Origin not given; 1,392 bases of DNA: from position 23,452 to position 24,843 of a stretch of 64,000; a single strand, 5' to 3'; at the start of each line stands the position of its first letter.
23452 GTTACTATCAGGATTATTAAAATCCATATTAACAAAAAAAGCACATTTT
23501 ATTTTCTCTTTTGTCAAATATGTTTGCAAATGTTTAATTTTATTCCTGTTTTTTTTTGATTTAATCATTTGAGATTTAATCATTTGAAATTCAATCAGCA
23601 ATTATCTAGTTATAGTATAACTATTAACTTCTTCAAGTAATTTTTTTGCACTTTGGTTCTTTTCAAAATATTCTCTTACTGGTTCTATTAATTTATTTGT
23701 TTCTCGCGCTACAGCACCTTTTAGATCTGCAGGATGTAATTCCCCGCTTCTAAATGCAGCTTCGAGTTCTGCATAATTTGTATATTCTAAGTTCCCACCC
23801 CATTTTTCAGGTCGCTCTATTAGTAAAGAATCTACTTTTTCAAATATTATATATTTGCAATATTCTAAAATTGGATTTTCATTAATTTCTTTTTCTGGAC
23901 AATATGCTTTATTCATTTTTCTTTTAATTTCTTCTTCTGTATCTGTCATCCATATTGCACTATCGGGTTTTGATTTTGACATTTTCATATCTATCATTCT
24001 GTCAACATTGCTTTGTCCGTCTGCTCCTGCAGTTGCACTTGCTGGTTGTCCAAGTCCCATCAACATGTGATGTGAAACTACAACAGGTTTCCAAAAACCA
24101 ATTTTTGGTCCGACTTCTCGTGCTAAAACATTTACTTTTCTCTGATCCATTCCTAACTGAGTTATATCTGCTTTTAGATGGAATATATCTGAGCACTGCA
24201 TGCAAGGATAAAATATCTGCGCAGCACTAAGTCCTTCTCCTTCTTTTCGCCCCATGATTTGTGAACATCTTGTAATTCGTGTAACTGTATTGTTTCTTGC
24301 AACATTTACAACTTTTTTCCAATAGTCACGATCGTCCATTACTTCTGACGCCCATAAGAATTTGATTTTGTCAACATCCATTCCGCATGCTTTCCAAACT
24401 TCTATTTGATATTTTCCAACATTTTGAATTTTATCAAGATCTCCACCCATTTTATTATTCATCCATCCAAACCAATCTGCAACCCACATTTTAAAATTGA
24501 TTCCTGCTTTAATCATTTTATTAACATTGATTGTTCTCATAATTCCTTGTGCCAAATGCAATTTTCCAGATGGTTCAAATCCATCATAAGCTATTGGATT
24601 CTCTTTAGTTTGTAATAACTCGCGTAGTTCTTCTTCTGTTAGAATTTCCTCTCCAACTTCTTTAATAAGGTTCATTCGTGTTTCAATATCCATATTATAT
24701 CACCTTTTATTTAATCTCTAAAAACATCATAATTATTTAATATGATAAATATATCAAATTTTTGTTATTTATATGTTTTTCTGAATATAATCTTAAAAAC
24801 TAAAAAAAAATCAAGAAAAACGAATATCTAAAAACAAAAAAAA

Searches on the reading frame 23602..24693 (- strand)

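Call 87: search_protein_families(library=pfam, proteins=[window:23602-24693:-], max_evalue=0.00001)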
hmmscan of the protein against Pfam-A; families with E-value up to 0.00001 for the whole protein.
window:23602-24693:- (363 aa): 1 family
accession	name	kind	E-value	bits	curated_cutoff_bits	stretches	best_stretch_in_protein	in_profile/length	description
PF00579.31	tRNA-synt_1b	-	1e-53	183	21.1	1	30-335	3-290/292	tRNA synthetases class I (W and Y)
